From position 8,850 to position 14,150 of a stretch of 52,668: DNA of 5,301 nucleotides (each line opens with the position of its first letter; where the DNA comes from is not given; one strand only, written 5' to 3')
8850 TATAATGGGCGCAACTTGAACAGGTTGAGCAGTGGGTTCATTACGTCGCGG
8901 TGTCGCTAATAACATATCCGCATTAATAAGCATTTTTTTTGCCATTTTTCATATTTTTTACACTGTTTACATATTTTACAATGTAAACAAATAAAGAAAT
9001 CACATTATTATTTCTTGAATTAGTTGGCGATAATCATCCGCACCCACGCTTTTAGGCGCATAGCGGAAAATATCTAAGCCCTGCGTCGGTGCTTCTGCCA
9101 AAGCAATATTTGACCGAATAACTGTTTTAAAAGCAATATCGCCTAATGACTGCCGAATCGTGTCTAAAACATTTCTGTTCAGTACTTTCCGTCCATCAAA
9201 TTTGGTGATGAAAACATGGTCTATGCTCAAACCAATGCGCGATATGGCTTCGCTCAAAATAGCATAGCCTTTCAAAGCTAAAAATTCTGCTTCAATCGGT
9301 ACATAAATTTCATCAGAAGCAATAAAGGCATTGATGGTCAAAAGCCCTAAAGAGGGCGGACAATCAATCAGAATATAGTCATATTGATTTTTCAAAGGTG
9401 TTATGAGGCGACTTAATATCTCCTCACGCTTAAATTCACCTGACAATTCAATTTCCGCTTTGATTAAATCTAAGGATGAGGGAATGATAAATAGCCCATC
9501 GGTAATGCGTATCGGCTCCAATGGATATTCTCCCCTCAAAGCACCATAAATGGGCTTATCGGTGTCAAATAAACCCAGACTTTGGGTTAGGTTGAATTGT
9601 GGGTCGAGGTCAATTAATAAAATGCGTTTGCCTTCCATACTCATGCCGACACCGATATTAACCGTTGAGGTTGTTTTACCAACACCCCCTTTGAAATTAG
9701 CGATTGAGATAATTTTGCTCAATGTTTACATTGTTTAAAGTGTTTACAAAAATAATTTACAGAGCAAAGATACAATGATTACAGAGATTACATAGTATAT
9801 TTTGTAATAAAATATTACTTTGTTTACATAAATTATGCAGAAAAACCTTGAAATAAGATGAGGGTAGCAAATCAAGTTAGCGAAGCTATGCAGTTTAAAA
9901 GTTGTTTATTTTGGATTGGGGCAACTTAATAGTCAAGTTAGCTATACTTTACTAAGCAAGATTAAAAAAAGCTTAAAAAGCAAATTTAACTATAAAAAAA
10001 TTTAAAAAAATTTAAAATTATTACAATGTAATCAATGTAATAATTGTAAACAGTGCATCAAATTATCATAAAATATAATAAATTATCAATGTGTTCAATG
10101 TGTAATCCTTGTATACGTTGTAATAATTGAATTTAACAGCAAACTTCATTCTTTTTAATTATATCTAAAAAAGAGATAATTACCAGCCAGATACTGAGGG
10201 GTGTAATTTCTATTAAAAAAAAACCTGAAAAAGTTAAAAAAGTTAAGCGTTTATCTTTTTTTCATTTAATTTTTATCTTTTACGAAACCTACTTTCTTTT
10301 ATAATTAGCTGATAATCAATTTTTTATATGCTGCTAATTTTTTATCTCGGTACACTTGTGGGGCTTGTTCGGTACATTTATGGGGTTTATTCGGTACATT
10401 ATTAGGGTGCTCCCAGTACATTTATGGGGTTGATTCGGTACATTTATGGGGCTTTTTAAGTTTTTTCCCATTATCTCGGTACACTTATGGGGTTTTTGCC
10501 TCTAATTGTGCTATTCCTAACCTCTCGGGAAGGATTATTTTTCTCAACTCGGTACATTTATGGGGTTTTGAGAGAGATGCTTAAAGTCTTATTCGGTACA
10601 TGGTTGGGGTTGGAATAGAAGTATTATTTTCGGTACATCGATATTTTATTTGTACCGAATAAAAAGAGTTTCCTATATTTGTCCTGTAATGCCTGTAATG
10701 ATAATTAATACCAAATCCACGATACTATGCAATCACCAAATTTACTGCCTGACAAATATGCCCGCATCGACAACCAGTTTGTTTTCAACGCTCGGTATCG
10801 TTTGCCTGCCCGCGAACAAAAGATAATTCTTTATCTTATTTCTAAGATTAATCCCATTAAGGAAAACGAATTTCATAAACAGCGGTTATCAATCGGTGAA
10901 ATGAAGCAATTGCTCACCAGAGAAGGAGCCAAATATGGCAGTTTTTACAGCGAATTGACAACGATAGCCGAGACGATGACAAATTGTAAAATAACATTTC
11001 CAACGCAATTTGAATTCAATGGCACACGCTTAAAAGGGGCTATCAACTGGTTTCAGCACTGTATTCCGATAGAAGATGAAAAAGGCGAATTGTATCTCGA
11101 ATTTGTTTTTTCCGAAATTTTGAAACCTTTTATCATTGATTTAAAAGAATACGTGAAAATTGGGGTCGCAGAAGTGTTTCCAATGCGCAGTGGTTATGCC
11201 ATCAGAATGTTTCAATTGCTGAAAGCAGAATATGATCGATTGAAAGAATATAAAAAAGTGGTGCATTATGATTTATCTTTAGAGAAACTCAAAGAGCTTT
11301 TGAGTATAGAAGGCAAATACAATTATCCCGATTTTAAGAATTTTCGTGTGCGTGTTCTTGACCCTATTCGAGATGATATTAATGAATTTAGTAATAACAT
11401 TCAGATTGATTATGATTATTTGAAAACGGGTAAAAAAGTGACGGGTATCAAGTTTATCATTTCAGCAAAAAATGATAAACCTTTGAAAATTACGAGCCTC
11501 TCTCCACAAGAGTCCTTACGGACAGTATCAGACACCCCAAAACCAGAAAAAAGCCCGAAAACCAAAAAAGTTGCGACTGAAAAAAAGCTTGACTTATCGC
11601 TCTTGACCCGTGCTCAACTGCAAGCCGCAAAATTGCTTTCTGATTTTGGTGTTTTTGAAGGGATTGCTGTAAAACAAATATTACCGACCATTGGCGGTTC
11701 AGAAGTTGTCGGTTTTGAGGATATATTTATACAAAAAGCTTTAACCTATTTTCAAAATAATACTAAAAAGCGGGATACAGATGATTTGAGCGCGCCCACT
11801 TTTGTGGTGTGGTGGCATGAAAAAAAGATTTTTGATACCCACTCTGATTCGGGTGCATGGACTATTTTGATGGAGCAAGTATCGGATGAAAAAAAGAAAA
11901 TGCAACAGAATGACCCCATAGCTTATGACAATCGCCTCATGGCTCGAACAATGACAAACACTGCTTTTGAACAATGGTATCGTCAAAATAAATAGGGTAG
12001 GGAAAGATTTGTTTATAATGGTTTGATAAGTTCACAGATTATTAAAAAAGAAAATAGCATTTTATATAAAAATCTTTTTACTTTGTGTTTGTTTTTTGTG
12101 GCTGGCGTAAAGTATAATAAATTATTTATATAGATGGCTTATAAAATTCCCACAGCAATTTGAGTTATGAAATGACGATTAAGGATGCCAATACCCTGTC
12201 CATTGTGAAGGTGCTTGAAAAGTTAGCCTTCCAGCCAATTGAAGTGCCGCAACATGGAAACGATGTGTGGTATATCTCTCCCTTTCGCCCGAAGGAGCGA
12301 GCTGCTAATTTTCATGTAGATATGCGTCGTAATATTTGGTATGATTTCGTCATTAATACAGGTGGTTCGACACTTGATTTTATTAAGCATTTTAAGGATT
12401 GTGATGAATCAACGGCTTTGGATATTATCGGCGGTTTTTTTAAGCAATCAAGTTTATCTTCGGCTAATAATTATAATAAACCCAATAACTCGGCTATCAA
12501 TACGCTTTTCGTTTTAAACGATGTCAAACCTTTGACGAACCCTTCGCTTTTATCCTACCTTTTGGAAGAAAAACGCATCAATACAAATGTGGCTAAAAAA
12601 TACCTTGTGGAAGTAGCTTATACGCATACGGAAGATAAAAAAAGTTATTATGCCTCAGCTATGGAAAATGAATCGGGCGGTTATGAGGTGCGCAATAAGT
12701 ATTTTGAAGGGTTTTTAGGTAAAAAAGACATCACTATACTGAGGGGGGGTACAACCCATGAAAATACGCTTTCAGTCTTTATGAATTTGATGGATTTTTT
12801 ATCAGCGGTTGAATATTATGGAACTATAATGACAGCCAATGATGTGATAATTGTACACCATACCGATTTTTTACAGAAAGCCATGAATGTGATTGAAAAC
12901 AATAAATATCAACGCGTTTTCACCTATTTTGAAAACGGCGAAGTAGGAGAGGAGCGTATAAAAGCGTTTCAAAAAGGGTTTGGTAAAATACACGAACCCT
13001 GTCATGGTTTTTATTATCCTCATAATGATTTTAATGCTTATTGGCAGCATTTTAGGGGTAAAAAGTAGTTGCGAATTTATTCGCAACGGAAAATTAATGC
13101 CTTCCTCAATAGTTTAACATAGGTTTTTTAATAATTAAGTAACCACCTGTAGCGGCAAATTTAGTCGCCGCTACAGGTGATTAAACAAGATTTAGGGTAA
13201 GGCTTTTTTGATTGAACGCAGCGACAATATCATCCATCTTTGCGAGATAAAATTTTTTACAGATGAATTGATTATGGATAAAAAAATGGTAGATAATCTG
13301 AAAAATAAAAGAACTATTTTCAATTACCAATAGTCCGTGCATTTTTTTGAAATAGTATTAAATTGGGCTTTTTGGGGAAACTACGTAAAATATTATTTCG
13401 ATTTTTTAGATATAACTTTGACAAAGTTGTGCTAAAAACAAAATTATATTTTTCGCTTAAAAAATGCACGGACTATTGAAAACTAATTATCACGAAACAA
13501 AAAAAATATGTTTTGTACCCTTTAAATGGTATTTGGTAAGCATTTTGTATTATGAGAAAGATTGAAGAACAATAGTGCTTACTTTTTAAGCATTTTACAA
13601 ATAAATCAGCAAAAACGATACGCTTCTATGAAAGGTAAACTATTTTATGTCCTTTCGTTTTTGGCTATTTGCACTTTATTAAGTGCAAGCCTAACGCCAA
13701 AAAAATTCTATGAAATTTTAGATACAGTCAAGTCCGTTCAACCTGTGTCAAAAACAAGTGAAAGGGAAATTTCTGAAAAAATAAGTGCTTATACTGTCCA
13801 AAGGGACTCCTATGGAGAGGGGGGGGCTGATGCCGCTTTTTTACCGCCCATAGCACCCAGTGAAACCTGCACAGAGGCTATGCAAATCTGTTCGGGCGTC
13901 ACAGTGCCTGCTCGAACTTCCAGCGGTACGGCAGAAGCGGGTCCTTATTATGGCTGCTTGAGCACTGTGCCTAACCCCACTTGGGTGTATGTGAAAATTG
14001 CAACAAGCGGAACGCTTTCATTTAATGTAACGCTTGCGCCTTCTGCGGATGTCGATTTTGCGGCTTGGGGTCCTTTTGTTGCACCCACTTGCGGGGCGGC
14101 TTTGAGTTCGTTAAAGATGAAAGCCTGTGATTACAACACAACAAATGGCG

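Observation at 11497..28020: The same 21-nt insert splits the CCCCT/CAGTAT motif at three loci, always in frame inside coding sequence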

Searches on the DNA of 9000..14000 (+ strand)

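Call 13: search_dna_similar(query=window:9000-14000:+, collection=plasmids, mode=near, max_rows=10)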
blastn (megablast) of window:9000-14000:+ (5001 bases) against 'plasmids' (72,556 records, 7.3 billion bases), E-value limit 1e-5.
No match.

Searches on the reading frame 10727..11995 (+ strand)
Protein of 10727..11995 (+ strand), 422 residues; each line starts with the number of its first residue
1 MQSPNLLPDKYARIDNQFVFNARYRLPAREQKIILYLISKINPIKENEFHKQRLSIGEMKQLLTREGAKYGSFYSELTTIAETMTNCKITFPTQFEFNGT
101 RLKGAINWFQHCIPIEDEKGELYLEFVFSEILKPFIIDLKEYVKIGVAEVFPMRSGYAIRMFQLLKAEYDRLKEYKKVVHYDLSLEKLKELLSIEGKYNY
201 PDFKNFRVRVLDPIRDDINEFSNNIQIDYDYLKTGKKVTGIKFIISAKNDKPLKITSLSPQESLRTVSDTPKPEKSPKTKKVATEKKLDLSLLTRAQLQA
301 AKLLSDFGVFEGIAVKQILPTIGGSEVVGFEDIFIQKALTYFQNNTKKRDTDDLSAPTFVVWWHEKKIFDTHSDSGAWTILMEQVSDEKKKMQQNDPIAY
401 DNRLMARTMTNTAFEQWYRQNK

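Call 14: search_protein_families(library=pfam, proteins=[window:10727-11995:+])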
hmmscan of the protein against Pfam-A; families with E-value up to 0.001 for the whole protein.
window:10727-11995:+ (422 aa): 2 families
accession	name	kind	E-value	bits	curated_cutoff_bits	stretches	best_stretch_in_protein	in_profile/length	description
PF01051.27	Rep3_N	-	1.1e-20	74.9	22.4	1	15-166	5-141/141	Initiator Replication protein, WH1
PF21205.3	Rep3_C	-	4.7e-15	56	21.1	1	184-245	1-59/59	Initiator Rep protein, WH2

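Call 15: find_encoding_contigs(protein=window:10727-11995:+, flank=10000, max_places=6)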
Protein window:10727-11995:+ (422 aa): 1 contig read that carries it; 1 place shown.
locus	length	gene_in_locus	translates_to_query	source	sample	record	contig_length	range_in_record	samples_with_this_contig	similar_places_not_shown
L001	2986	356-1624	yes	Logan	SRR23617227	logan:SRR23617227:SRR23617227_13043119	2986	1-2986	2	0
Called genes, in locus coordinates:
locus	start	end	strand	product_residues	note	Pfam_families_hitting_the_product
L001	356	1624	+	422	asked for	PF01051:Rep3_N, PF21205:Rep3_C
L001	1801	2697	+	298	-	-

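Call 61: find_homologous_proteins(query=window:10727-11992:+, max_evalue=1e-10)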
Query window:10727-11992:+ (422 aa): 87 proteins with E <= 1e-10 among 4588 candidates.
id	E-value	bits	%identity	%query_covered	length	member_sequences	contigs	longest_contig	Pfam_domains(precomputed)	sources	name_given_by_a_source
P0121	4.2e-257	871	93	100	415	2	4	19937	PF01051.28,PF21205.4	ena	-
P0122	6.4e-246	834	89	100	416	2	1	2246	PF01051.28,PF21205.4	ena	-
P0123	3.7e-243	825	88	100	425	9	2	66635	PF01051.28,PF21205.4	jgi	jgi:plasmid replication initiation protein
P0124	4.3e-243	825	88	100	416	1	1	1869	PF01051.28,PF21205.4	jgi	jgi:plasmid replication initiation protein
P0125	1.2e-242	823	87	100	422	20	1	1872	PF01051.28,PF21205.4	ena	-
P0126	1.0e-214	731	77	100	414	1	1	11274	PF01051.28,PF21205.4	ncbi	-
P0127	8.4e-214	728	76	100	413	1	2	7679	PF01051.28,PF21205.4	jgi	jgi:plasmid replication initiation protein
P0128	2.0e-198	678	72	100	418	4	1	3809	PF01051.28,PF21205.4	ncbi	-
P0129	1.0e-194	665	70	99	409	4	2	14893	PF01051.28,PF21205.4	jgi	jgi:plasmid replication initiation protein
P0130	9.7e-191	652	71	100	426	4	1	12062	PF01051.28,PF21205.4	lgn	-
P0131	6.3e-188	643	69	98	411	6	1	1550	PF01051.28,PF21205.4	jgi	jgi:plasmid replication initiation protein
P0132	1.5e-187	642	70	98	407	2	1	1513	PF01051.28,PF21205.4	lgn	-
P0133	1.7e-179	615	66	99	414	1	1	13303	PF01051.28,PF21205.4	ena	-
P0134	9.4e-170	583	64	99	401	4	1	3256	PF01051.28,PF21205.4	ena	-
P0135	6.6e-127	442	78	58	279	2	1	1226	PF01051.28,PF21205.4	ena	-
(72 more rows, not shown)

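Call 63: find_encoding_contigs(protein=P0121, flank=10000, max_places=2)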
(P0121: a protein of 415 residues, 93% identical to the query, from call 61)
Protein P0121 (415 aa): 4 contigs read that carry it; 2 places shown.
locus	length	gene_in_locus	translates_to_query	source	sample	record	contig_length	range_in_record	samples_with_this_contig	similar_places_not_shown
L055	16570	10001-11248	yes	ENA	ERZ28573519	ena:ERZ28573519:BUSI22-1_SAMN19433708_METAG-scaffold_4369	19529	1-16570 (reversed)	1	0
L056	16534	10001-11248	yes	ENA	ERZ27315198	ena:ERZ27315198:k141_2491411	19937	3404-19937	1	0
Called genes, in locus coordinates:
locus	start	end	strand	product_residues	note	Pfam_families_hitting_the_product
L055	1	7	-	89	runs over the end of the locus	-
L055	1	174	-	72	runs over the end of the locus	-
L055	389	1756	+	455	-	PF00291:PALP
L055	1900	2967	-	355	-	PF02746:MR_MLE_N, PF13378:MR_MLE_C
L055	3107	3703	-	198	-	PF05685:Uma2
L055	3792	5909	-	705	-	PF26549:Tricorn_N (faint), PF07676:PD40 (faint), PF26550:Tricorn_2nd, PF00930:DPPIV_N, PF02129:Peptidase_S15 (faint), PF01738:DLH, PF12697:Abhydrolase_6 (weak), PF00326:Peptidase_S9, +1 more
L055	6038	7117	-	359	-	PF17396:DUF1611_N, PF07755:DUF1611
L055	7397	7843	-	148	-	-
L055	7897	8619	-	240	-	PF00142:Fer4_NifH (faint), PF01656:CbiA, PF02374:ArsA_ATPase (weak), PF06564:CBP_BcsQ, PF09140:MipZ, PF10609:ParA, PF13614:AAA_31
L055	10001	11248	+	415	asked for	PF01051:Rep3_N, PF21205:Rep3_C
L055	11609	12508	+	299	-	-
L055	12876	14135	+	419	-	PF01637:ATPase_2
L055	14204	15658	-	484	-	-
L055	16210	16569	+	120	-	?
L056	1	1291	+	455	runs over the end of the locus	PF00291:PALP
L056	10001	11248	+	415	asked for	PF01051:Rep3_N, PF21205:Rep3_C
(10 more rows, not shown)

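Call 64: find_encoding_contigs(protein=P0123, flank=10000, max_places=2)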
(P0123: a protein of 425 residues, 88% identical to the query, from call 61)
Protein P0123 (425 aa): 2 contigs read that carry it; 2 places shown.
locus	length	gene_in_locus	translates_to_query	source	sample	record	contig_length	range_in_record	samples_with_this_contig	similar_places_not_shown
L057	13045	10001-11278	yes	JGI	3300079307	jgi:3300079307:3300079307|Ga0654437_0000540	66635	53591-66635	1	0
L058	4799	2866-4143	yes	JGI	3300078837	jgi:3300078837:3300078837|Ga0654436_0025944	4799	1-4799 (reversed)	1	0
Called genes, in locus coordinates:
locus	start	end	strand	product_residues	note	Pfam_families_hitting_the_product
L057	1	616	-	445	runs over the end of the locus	PF00557:Peptidase_M24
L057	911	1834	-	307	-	PF20434:BD-FAE, PF07859:Abhydrolase_3, PF01738:DLH (weak), PF03959:FSH1 (weak), PF00326:Peptidase_S9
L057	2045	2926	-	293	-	PF01261:AP_endonuc_2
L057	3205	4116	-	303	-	PF01636:APH, PF19974:TCAD9 (faint)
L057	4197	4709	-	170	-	PF00925:GTP_cyclohydro2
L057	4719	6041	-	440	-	-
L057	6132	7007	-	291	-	PF07728:AAA_5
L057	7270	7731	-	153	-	-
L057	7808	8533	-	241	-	PF00142:Fer4_NifH (faint), PF01656:CbiA, PF02374:ArsA_ATPase (weak), PF06564:CBP_BcsQ, PF09140:MipZ, PF10609:ParA, PF13614:AAA_31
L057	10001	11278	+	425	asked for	PF01051:Rep3_N, PF21205:Rep3_C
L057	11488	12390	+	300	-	-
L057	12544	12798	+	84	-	-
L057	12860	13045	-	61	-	?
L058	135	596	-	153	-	-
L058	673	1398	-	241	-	PF00142:Fer4_NifH (faint), PF01656:CbiA, PF02374:ArsA_ATPase (weak), PF06564:CBP_BcsQ, PF09140:MipZ, PF10609:ParA, PF13614:AAA_31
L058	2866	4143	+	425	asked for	PF01051:Rep3_N, PF21205:Rep3_C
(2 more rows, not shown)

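Call 81: find_encoding_contigs(protein=P0125, flank=2000, max_places=1)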
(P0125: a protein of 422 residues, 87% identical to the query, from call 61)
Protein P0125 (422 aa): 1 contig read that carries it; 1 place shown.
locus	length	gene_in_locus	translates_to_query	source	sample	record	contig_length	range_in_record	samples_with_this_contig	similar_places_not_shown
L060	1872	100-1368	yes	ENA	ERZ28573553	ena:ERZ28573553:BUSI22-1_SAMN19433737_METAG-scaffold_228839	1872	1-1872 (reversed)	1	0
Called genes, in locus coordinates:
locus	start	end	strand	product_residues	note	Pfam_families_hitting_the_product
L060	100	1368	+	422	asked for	PF01051:Rep3_N, PF21205:Rep3_C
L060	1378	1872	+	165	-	?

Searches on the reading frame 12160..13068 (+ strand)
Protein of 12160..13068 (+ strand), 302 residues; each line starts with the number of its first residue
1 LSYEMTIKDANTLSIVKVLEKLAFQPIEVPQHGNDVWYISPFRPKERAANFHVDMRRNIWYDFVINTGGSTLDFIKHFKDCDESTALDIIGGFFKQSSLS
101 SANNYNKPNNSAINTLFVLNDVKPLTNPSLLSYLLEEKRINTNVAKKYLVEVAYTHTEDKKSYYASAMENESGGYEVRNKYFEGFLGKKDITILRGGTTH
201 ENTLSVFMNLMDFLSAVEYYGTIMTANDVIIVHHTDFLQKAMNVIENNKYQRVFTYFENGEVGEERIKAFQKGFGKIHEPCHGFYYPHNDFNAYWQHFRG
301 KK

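Call 14: search_protein_families(library=pfam, proteins=[window:12160-13068:+])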
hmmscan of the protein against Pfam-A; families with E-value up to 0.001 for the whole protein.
window:12160-13068:+ (302 aa): 1 family
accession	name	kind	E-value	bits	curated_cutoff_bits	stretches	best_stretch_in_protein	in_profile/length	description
PF01807.25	Zn_ribbon_DnaG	-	3e-05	24.2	24.9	1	13-88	13-83/98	CHC2 zinc finger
